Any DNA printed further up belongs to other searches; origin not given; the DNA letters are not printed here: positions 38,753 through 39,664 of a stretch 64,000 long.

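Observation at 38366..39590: Fic toxin-antitoxin module bracketed by two inverted copies of a ~50-bp palindromic element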

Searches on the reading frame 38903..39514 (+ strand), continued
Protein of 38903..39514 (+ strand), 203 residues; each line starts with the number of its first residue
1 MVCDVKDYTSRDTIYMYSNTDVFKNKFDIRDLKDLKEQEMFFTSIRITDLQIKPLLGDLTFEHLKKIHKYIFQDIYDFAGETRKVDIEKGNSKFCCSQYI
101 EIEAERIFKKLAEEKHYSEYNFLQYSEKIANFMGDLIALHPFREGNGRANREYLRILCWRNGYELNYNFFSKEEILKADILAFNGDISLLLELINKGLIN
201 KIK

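Call 63: find_encoding_contigs(protein=P0247, flank=4000, max_places=10)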
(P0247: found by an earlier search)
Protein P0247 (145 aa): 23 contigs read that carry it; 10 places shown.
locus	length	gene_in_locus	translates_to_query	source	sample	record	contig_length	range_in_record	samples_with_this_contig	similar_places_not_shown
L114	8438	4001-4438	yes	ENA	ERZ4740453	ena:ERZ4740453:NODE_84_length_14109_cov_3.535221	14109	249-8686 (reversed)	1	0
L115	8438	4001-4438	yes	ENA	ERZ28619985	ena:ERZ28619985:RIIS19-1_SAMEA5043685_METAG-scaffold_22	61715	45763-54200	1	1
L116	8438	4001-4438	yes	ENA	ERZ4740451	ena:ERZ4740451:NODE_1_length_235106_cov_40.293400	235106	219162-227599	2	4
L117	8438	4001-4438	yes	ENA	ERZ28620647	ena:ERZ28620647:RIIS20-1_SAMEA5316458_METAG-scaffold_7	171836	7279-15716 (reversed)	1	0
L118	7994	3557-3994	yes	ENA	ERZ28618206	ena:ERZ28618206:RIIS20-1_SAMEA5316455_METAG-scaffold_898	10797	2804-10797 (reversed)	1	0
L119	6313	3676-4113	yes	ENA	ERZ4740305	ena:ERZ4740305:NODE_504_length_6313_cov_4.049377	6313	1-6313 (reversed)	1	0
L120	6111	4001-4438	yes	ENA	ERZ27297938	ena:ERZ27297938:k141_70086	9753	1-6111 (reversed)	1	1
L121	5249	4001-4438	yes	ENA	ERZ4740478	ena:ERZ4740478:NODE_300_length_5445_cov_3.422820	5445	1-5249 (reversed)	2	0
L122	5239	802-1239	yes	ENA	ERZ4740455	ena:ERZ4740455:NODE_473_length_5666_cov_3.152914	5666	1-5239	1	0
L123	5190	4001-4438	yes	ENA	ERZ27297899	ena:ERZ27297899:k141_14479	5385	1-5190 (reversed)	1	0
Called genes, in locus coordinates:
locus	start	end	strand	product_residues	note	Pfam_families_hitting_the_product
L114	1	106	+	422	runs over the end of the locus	PF07690:MFS_1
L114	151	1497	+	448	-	PF01235:Na_Ala_symp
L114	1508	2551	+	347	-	PF01261:AP_endonuc_2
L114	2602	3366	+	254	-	PF08220:HTH_DeoR, PF08279:HTH_11 (faint), PF00455:DeoRC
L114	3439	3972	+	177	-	PF00583:Acetyltransf_1 (weak), PF13302:Acetyltransf_3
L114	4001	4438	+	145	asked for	PF00188:CAP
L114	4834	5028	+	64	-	-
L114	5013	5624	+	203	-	PF02661:Fic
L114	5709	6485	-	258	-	PF00106:adh_short, PF08659:KR, PF13561:adh_short_C2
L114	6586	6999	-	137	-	PF00293:NUDIX, PF14815:NUDIX_4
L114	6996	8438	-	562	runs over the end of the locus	?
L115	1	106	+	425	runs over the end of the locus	PF07690:MFS_1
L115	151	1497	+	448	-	PF01235:Na_Ala_symp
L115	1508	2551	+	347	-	PF01261:AP_endonuc_2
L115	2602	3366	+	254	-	PF08220:HTH_DeoR, PF08279:HTH_11 (faint), PF00455:DeoRC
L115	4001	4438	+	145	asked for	PF00188:CAP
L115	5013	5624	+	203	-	PF02661:Fic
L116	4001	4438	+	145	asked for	PF00188:CAP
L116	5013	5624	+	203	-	PF02661:Fic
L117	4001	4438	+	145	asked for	PF00188:CAP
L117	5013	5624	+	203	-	PF02661:Fic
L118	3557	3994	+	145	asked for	PF00188:CAP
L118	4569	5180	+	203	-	PF02661:Fic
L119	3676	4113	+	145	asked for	PF00188:CAP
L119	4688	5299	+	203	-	PF02661:Fic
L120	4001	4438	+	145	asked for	PF00188:CAP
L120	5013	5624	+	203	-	PF02661:Fic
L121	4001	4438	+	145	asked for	PF00188:CAP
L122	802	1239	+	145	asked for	PF00188:CAP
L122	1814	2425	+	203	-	PF02661:Fic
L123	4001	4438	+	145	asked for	PF00188:CAP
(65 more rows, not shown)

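Call 70: find_encoding_contigs(protein=P0250, flank=3000, max_places=10)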
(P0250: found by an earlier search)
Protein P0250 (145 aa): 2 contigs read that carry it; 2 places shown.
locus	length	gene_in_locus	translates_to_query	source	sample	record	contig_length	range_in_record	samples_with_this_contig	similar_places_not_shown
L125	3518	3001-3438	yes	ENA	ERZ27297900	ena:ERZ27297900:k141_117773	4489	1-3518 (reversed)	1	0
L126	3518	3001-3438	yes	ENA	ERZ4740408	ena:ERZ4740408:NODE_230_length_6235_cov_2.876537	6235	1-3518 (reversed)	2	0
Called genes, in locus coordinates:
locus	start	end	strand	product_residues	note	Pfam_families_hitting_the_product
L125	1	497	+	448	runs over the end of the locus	PF01235:Na_Ala_symp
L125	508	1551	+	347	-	PF01261:AP_endonuc_2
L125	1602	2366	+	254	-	PF08220:HTH_DeoR, PF08279:HTH_11 (faint), PF00455:DeoRC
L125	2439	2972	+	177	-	PF00583:Acetyltransf_1, PF13302:Acetyltransf_3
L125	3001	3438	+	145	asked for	PF00188:CAP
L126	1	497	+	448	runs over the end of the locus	PF01235:Na_Ala_symp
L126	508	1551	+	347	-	PF01261:AP_endonuc_2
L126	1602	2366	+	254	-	PF08220:HTH_DeoR, PF08279:HTH_11 (faint), PF00455:DeoRC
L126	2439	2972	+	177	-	PF00583:Acetyltransf_1, PF13302:Acetyltransf_3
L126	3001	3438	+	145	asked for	PF00188:CAP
